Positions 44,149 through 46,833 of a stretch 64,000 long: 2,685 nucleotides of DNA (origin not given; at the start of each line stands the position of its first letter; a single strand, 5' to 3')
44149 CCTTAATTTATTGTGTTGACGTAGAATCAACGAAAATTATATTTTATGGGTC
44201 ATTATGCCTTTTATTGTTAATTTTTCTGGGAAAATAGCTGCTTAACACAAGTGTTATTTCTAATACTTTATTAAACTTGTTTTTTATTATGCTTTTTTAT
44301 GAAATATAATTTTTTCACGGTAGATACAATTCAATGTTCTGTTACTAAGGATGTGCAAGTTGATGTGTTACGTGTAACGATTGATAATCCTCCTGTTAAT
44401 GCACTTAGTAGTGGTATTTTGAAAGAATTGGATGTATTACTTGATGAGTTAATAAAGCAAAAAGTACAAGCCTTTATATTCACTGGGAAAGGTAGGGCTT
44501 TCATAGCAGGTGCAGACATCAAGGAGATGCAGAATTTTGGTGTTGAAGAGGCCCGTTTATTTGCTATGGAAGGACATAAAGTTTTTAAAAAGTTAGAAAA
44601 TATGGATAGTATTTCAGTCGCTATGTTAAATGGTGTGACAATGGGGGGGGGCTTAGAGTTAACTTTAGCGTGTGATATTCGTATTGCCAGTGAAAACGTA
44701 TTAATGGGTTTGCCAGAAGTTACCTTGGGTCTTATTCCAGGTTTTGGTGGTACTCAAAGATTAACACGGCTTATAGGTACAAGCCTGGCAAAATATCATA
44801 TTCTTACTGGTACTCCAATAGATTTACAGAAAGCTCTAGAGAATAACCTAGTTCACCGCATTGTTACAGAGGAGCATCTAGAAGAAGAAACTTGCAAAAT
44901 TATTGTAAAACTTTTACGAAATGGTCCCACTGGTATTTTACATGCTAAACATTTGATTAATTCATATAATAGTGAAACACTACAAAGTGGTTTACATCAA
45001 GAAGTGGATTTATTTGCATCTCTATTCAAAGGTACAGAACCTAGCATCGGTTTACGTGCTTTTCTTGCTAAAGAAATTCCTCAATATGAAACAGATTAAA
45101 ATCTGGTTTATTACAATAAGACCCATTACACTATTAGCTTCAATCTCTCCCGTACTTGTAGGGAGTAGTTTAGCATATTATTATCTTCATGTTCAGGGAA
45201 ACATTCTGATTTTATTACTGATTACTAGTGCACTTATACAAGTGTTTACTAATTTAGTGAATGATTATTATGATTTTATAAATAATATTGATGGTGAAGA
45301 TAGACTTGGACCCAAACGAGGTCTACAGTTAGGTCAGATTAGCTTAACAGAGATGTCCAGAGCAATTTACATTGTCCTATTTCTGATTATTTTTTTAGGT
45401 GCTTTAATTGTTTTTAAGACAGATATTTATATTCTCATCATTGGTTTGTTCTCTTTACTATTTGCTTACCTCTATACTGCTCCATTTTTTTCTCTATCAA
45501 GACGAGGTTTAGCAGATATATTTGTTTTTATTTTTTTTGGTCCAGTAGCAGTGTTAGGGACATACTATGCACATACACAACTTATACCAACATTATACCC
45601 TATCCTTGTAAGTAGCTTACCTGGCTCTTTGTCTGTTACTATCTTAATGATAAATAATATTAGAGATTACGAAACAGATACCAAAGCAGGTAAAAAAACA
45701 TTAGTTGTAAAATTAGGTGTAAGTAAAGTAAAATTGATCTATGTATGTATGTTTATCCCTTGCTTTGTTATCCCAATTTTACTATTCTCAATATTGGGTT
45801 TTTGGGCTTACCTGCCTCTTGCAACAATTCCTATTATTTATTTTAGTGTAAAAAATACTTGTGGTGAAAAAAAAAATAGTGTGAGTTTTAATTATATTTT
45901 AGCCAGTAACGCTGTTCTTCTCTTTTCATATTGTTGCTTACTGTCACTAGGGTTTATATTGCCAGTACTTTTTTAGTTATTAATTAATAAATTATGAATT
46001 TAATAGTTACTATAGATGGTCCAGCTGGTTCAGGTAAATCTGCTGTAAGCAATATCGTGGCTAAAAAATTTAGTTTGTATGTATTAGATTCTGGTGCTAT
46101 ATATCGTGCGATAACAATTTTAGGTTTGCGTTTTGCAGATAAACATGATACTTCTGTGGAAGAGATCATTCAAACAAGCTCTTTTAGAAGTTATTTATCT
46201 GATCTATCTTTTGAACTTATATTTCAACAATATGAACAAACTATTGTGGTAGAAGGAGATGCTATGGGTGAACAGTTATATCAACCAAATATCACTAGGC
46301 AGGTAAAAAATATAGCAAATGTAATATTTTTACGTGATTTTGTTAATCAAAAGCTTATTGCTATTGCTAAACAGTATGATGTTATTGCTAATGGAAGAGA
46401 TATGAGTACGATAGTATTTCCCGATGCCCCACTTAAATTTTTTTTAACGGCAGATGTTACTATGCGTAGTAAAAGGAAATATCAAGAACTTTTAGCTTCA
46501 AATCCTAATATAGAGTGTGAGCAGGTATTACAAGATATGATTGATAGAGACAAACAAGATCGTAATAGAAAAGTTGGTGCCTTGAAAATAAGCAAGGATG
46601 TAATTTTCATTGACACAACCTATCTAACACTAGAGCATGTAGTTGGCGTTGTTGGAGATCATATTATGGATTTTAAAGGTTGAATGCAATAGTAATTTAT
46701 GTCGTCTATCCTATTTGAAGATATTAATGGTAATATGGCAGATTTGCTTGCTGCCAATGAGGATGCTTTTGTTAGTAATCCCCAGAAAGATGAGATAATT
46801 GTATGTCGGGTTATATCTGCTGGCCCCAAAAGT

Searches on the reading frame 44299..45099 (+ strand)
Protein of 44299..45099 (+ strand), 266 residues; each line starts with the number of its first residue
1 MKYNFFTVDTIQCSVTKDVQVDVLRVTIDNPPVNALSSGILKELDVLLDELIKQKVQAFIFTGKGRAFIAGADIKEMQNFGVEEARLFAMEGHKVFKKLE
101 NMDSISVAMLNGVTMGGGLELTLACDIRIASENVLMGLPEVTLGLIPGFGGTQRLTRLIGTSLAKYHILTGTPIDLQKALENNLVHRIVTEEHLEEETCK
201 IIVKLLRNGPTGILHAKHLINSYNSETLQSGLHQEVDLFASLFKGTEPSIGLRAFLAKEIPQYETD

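Call 68: search_protein_families(library=pfam, proteins=[window:44299-45099:+], max_evalue=0.0001)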
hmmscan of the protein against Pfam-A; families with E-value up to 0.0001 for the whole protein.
window:44299-45099:+ (266 aa): 2 families
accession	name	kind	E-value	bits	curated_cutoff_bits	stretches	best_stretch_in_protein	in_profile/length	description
PF00378.25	ECH_1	-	2.8e-52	178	27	1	22-264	5-249/251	Enoyl-CoA hydratase/isomerase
PF16113.10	ECH_2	-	2.1e-31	110.1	27.2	1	29-200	7-183/335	Enoyl-CoA hydratase/isomerase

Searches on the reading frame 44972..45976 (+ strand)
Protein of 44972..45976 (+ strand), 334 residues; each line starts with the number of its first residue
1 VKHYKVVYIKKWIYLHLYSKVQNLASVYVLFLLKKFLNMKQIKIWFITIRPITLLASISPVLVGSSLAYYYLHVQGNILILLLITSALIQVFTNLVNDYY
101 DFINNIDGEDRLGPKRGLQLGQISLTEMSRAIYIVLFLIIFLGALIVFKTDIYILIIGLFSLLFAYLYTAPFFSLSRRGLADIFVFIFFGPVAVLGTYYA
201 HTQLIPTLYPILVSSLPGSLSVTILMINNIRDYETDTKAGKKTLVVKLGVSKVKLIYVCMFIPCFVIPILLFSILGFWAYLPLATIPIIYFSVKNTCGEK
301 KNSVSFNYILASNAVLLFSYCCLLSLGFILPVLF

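Call 68: search_protein_families(library=pfam, proteins=[window:44972-45976:+], max_evalue=0.0001)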
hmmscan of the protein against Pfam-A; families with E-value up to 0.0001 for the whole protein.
window:44972-45976:+ (334 aa): 1 family
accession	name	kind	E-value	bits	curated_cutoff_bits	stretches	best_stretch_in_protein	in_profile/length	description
PF01040.23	UbiA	-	2.7e-32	112.5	34.2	1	58-291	2-228/250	UbiA prenyltransferase family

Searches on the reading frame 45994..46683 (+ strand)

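Call 68: search_protein_families(library=pfam, proteins=[window:45994-46683:+], max_evalue=0.0001)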
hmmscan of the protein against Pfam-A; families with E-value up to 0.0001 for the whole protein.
window:45994-46683:+ (229 aa): 2 families
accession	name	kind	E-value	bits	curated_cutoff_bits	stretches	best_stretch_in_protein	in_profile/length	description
PF02224.24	Cytidylate_kin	-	3.3e-53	181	26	1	5-220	1-205/211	Cytidylate kinase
PF13189.12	Cytidylate_kin2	-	4.3e-07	30.7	28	1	4-167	1-132/176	Cytidylate kinase-like family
